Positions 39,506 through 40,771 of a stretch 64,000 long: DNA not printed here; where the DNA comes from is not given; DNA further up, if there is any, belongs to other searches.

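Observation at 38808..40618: Orphan two-gene module: wHTH/Panacea-like-DUF488 fusion plus a 278-aa unknown (candidate toxin-antitoxin or defence pair)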

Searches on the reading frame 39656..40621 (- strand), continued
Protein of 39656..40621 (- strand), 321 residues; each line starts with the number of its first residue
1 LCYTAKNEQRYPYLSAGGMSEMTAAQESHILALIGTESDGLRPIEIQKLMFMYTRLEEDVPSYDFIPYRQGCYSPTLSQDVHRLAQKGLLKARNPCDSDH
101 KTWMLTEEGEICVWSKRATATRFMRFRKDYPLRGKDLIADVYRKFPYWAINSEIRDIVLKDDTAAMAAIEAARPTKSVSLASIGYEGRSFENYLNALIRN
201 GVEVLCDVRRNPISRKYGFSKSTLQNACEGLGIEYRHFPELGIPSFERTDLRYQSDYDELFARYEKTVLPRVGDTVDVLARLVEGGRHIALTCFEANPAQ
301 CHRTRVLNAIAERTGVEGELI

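Call 63: find_encoding_contigs(protein=P0135, flank=6000, max_places=5)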
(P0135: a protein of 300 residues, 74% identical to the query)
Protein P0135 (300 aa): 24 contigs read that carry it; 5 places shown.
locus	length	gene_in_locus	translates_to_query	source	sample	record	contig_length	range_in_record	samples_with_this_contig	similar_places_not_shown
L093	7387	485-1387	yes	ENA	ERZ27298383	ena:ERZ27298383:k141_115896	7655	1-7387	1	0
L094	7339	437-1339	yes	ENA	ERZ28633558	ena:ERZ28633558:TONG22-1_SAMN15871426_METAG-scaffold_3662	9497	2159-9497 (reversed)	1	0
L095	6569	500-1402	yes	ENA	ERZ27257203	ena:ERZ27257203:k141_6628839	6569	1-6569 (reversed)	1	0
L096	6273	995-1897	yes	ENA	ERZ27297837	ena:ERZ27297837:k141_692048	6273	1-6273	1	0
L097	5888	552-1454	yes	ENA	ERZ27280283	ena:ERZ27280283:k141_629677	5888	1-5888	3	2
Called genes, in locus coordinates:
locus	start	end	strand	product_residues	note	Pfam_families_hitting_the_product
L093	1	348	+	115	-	?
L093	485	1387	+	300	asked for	PF04343:DUF488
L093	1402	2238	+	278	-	-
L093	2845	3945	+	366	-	PF00392:GntR, PF13377:Peripla_BP_3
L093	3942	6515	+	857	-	PF02837:Glyco_hydro_2_N (weak), PF22666:Glyco_hydro_2_N2, PF00703:Glyco_hydro_2, PF17786:Mannosidase_ig, PF17753:Ig_mannosidase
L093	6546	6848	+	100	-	-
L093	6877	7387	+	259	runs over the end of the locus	?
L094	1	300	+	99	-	?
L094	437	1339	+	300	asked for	PF04343:DUF488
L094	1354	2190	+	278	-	-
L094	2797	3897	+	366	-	PF00392:GntR, PF13377:Peripla_BP_3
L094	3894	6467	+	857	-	PF02837:Glyco_hydro_2_N (weak), PF22666:Glyco_hydro_2_N2, PF00703:Glyco_hydro_2, PF17786:Mannosidase_ig, PF17753:Ig_mannosidase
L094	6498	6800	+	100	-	-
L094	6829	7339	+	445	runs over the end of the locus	PF03781:FGE-sulfatase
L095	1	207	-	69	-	?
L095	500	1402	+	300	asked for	PF04343:DUF488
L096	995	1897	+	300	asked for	PF04343:DUF488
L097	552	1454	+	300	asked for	PF04343:DUF488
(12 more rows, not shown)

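Call 76: find_related_loci(query=A2, collection=viral_contigs, flank=5000)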
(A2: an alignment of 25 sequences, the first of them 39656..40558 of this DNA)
Query A2 (300 aa) in viral_contigs; peptide patterns used: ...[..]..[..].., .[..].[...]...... (x = any residue, [..] = any of these).
35 stretches matched a pattern; 28 encode a relative of the query (tblastn E <= 1e-3); 28 distinct loci.
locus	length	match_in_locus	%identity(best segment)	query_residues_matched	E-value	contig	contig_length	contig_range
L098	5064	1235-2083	44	4-292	6e-71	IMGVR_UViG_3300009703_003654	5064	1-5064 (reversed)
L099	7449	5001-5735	49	41-289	1e-68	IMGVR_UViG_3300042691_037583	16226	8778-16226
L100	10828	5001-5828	41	9-291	6e-66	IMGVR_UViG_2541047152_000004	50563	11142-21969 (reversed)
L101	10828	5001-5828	41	9-291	1e-65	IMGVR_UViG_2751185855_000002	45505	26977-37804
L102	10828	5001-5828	40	9-291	4e-65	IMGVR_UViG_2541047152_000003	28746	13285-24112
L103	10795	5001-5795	41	20-291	3e-62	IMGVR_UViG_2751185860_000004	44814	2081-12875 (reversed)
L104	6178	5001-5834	42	9-289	2e-59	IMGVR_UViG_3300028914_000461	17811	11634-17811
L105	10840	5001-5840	39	8-291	1e-57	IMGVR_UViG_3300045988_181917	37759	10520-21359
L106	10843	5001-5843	38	9-297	1e-57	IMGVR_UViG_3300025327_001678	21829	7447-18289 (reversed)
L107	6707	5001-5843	39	5-294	2e-57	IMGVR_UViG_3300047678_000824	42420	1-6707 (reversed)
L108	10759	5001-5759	35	24-295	7e-51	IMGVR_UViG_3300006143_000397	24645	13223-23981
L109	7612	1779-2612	35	9-290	2e-49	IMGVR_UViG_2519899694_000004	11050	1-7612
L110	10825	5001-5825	34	2-295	7e-49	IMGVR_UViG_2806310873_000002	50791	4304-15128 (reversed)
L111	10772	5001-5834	35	9-290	1e-48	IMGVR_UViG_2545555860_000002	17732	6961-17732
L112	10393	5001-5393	49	161-291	9e-39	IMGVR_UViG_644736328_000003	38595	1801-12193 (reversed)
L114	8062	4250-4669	46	156-296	3e-38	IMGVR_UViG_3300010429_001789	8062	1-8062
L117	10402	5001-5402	46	152-285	5e-31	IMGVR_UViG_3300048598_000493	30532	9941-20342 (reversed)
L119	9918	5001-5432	42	141-282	4e-31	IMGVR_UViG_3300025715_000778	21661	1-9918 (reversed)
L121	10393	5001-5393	40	161-293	7e-22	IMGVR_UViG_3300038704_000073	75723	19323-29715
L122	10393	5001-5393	35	161-294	2e-21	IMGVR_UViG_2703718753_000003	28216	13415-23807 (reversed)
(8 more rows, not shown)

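Call 82: search_protein_families(library=padloc, proteins=[L100:4908-5864:+, L100:5940-6248:+, L100:6226-6540:+, L099:5852-6310:+, L091:8001-8930:+, L091:9145-10353:+, L091:10346-12568:+, L091:12561-13793:+, L091:13885-15414:+], max_evalue=0.001)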
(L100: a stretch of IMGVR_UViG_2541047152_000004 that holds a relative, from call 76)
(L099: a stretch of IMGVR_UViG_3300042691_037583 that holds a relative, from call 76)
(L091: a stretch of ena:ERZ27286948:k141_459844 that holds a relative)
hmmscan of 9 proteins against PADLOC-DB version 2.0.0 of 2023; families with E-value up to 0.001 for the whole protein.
L100:4908-5864:+ (318 aa): 6 families
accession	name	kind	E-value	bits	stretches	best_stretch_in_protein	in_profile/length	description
PDLC04505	PDC-M19A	-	9.7e-119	394.2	1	26-318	2-294/294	-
PDLC04504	PDC-M19A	-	8.9e-81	268.6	1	91-318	7-234/234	-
PDLC04657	PDC-M45B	-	1.9e-13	48.5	1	175-318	6-143/204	-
PDLC04658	PDC-M45C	-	9.9e-11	39.6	1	175-307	3-134/145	-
PDLC03184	Specificity_I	-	0.00012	18.9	1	49-150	434-547/554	Type I specificity subunit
PDLC02990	DarG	-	0.00052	17.6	1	17-85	153-222/329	-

L100:5940-6248:+ (102 aa): 1 family
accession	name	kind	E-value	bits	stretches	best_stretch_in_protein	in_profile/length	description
PDLC04756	PDC-M64B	-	0.00061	18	1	40-90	70-120/160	-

L100:6226-6540:+ (104 aa): 0 families

L099:5852-6310:+ (152 aa): 16 families
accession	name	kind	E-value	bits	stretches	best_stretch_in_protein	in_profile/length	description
PDLC02926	HTH_VI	-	1.5e-12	45.6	1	29-87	2-60/92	-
PDLC04142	capH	-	1.1e-10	40.5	1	24-129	2-87/103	capH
PDLC03947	RmrA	-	8.4e-10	36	1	27-85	10-68/383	-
PDLC03954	RmrA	-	3.6e-08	30.7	1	23-91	5-73/380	-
PDLC03952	RmrA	-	1.8e-07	28.4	1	29-86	23-80/395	-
PDLC03951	RmrA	-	3.1e-07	27.7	1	30-87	10-67/400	-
PDLC03665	Control_protein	-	5e-07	27.9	1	28-90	8-71/77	control protein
PDLC03949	RmrA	-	2.7e-06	24.5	1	32-95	6-69/363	-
PDLC03955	RmrA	-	3.1e-06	24.7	1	37-88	29-80/371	-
PDLC03312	MTase_II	-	3.6e-06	23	1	16-106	48-137/1344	Type II methyltransferase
PDLC03953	RmrA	-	7.3e-06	23.4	1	24-85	1-62/373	-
PDLC03944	RmrA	-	8.5e-06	23.1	1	28-90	6-68/384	-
PDLC03943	RmrA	-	7.6e-05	19.9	1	30-85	4-59/370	-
PDLC04775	PDC-M69A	-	0.00014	20.3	1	27-94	6-73/113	-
PDLC03946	RmrA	-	0.0004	17.2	1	33-95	7-69/357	-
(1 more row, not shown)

L091:8001-8930:+ (309 aa): 5 families
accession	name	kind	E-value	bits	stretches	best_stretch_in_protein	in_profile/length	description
PDLC04505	PDC-M19A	-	1.5e-89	298.3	1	8-301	4-290/294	-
PDLC04504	PDC-M19A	-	1.9e-56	189.1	1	105-295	34-224/234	-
PDLC04657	PDC-M45B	-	3.7e-14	50.8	1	162-303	6-143/204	-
PDLC04658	PDC-M45C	-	9.6e-09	33.2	1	162-296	3-136/145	-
PDLC02990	DarG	-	0.00056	17.5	1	11-88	168-242/329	-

L091:9145-10353:+ (402 aa): 29 families (the best 25 are shown)
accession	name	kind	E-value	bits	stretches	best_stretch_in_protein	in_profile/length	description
PDLC03322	MTase_II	-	8e-38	128.4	1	12-369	36-415/446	Type II methyltransferase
PDLC03364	MTase_II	-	5.3e-26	89.5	1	2-264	21-279/380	Type II methyltransferase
PDLC03239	MTase_II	-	8.3e-25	85.4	1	13-268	66-334/442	Type II methyltransferase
PDLC03362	MTase_II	-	3.2e-22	77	1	8-343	39-389/438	Type II methyltransferase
PDLC03224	MTase_II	-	7.1e-21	72.6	2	220-355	294-445/481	Type II methyltransferase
PDLC03306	MTase_II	-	1.9e-17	61.3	1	4-363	22-398/422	Type II methyltransferase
PDLC03377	MTase_II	-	4.3e-16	56.6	1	12-265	95-362/504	Type II methyltransferase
PDLC03380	MTase_II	-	1.3e-15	55.6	1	2-260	20-298/393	Type II methyltransferase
PDLC03360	MTase_II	-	2e-15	54.7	1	12-172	36-195/441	Type II methyltransferase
PDLC03353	MTase_II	-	1.2e-13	49.2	2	219-355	24-108/260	Type II methyltransferase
PDLC03369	MTase_II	-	4e-11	40.4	1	11-97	113-196/532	Type II methyltransferase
PDLC03249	MTase_II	-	3.8e-10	37.2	1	11-104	103-202/541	Type II methyltransferase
PDLC04134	mad2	-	1.3e-09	35.4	1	35-90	283-341/492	mads_2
PDLC03389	MTase_II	-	2.6e-09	34.3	1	218-354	275-416/445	Type II methyltransferase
PDLC03367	MTase_II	-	8.1e-08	29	1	16-106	20-107/633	Type II methyltransferase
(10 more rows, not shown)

L091:10346-12568:+ (740 aa): 5 families
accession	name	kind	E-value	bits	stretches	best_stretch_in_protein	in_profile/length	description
PDLC03419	REase_II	-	8.3e-10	35.6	1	18-137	16-126/695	Type II restriction enzyme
PDLC03485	REase_II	-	4.2e-08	30.1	1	30-128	29-112/611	Type II restriction enzyme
PDLC02204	MzaB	-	5e-05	19.9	1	24-78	22-70/500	-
PDLC00518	JetC1|JetC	-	0.00016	17.6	1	415-601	287-471/1112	DUF3584 domain; MukB-like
PDLC02587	DrmC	-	0.00093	16.3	0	472-559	12-100/267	DrmC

L091:12561-13793:+ (410 aa): 0 families

L091:13885-15414:+ (509 aa): 65 families (the best 25 are shown)
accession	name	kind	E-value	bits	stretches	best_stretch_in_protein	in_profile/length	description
PDLC03272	MTase_II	-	8.3e-74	247.1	1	158-495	108-390/407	Type II methyltransferase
PDLC03378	MTase_II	-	2.2e-54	183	1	157-495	35-330/344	Type II methyltransferase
PDLC03734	oMTase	-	6.4e-45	151.9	2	189-300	68-179/444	orphan methyltransferase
PDLC03361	MTase_II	-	1.7e-43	147.1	1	190-494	166-436/455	Type II methyltransferase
PDLC03234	MTase_II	-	5.8e-43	145.6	1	163-481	43-352/375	Type II methyltransferase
PDLC00026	DruM2|DruM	-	1.7e-42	144.2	1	177-495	56-318/336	DNA cytosine methylase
PDLC02653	DrmMII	-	2e-41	140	2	156-331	36-206/333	DrmMII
PDLC03217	MTase_II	-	3.5e-39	132.8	2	184-294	442-549/703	Type II methyltransferase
PDLC00027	DruM2|DruM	-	5.7e-39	132.5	2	157-313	44-188/361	DNA cytosine methylase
PDLC03326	MTase_II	-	5.1e-38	129.3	1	187-294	72-180/412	Type II methyltransferase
PDLC00033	DruM2|DruM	-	1.7e-37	127.6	2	188-292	90-193/368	DNA cytosine methylase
PDLC03330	MTase_II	-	2.8e-35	119.9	1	188-322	163-294/430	Type II methyltransferase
PDLC02649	DrmMII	-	3.1e-35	120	2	187-294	113-224/422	DrmMII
PDLC00031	DruM2|DruM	-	4.8e-34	116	1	158-311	45-186/361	DNA cytosine methylase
PDLC03286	MTase_II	-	3.4e-32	109.7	1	158-290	34-169/185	Type II methyltransferase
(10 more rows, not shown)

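Call 86: search_protein_families(library=pfam, proteins=[L114:4618-5466:+, L117:5476-6300:+, L119:5503-6324:+, L122:5335-6225:+, L105:5888-6739:+, L121:5413-5994:-], max_evalue=0.5)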
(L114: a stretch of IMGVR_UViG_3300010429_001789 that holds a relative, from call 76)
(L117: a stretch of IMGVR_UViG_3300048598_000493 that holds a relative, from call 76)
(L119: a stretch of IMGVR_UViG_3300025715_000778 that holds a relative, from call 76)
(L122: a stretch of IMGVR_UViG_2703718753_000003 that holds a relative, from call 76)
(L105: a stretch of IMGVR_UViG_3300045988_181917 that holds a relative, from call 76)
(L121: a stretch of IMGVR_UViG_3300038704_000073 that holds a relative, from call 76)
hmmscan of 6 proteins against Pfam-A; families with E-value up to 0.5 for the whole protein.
L114:4618-5466:+ (282 aa): 0 families

L117:5476-6300:+ (275 aa): 1 family
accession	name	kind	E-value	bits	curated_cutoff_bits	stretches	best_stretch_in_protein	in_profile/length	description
PF22557.2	DuOB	-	0.012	16.1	27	0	21-43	8-30/210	Dual OB-containing domain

L119:5503-6324:+ (273 aa): 1 family
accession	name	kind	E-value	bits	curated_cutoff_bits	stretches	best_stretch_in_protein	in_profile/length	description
PF02192.22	PI3K_p85B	-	0.11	12.6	27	1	221-251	10-40/76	PI3-kinase family, p85-binding domain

L122:5335-6225:+ (296 aa): 1 family
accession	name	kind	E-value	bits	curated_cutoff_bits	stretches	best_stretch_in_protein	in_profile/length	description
PF22557.2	DuOB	-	5.6e-05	23.7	27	1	53-171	11-145/210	Dual OB-containing domain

L105:5888-6739:+ (283 aa): 0 families

L121:5413-5994:- (193 aa): 1 family
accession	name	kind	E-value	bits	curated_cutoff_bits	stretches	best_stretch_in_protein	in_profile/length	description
PF11072.13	DUF2859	-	0.043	14.1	25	1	61-98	78-115/147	Protein of unknown function (DUF2859)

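Call 99: search_dna_similar(query=window:39656-40558:-, collection=phages, mode=protein, max_rows=15)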
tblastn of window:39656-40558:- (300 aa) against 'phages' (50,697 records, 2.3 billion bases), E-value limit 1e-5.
Records with a match: 7; places in all: 7; records where one place covers at least 80% of the query: 0.
Best place of each record, by identity: <60% 7.
By first word of the organism name: Gordonia 7.
By host as written in the record: Gordonia terrae 3612 7.
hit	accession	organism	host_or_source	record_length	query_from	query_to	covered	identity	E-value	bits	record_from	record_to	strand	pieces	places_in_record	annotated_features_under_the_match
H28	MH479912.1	Gordonia phage Eviarto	Gordonia terrae 3612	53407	158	294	46%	38.6%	2e-14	79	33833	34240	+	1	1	42: hypothetical protein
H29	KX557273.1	Gordonia phage BatStarr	Gordonia terrae 3612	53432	158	294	46%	38.6%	2e-14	79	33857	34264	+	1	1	42: hypothetical protein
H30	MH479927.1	Gordonia phage TimTam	Gordonia terrae 3612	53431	158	294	46%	38.6%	2e-14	79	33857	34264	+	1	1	42: hypothetical protein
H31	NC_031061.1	Gordonia phage Nymphadora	Gordonia terrae 3612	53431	158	294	46%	38.6%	2e-14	79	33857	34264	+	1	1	42: HipA toxin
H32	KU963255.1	Gordonia phage Nymphadora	Gordonia terrae 3612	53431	158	294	46%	38.6%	2e-14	79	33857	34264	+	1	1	42: hypothetical protein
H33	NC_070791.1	Gordonia phage Herod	Gordonia terrae 3612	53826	158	294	46%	38.6%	2e-14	79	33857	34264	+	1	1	42: hypothetical protein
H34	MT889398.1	Gordonia phage Herod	Gordonia terrae 3612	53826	158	294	46%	38.6%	2e-14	79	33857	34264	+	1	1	42: hypothetical protein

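Call 100: search_dna_similar(query=window:39656-40558:-, collection=plasmids, mode=protein, max_rows=25)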
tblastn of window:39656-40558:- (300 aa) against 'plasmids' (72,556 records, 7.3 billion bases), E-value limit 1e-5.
Records with a match: 34; places in all: 34; records where one place covers at least 80% of the query: 0.
Best place of each record, by identity: <60% 34.
By first word of the organism name: Rhizobium 7; Acidithiobacillus 3; Sphingobium 2; Streptomyces 2; Deinococcus 2; Massilia 1; Sphingomonas 1; Paraburkholderia 1; Arthrobacter 1; Burkholderia 1; and 13 more.
By predicted mobility (MOB-suite, as given by PLSDB): non-mobilizable 21; conjugative 9; mobilizable 4.
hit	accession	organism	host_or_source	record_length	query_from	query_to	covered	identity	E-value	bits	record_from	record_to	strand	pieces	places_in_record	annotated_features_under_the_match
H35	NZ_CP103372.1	Massilia sp. H6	Whole genome of bacteria,soil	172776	155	296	47%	39.3%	1e-18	94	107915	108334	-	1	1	DUF488 domain-containing protein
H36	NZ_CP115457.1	Sphingobium yanoikuyae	cell culture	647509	161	289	43%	40.2%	3e-14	81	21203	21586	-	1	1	DUF488 domain-containing protein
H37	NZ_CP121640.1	Rhizobium leguminosarum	Trifolium ambiguum,cell culture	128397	161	297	46%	37.7%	1e-14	82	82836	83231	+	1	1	DUF488 domain-containing protein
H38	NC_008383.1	Rhizobium johnstonii 3841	-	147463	161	297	46%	37.7%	1e-14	82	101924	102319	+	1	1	DUF488 domain-containing protein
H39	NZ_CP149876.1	Rhizobium sp. T1473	Medicago sativa,Cell Culture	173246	161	297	46%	37.7%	1e-14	82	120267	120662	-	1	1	DUF488 domain-containing protein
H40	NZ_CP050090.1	Rhizobium leguminosarum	Trifolium pratense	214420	161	297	46%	37.7%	1e-14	82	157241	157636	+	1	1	DUF488 domain-containing protein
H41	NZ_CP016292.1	Rhizobium leguminosarum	Vavilovia formosa,cell culture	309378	161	297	46%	37.7%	1e-14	82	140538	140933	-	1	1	DUF488 domain-containing protein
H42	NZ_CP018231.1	Rhizobium leguminosarum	Vavilovia formosa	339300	161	297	46%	37.7%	1e-14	82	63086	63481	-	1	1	DUF488 domain-containing protein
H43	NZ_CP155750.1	Sphingomonas parapaucimobilis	Chinese cabbage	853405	157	291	45%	38.2%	3e-15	83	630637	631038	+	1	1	DUF488 domain-containing protein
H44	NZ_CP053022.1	Sphingobium yanoikuyae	whole organism,River sediment ...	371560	161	289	43%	39.9%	2e-14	81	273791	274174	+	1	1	DUF488 domain-containing protein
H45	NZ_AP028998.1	Paraburkholderia sp. 22B1P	-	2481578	157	300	48%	35.4%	3e-14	81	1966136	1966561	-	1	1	none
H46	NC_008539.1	Arthrobacter sp. FB24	-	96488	154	289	45%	37.4%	4e-16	86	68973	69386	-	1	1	DUF488 domain-containing protein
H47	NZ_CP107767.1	Streptomyces griseorubiginosus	-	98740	159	289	44%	36.8%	2e-13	78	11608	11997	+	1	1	DUF488 family protein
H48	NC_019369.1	Burkholderia cepacia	-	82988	154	289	45%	34.8%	4e-15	83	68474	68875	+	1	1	DUF488 domain-containing protein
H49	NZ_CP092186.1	Deinococcus sp. KNUC1210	Setaria viridis,cell ...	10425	159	285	42%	37.0%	3e-14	80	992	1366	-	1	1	DUF488 domain-containing protein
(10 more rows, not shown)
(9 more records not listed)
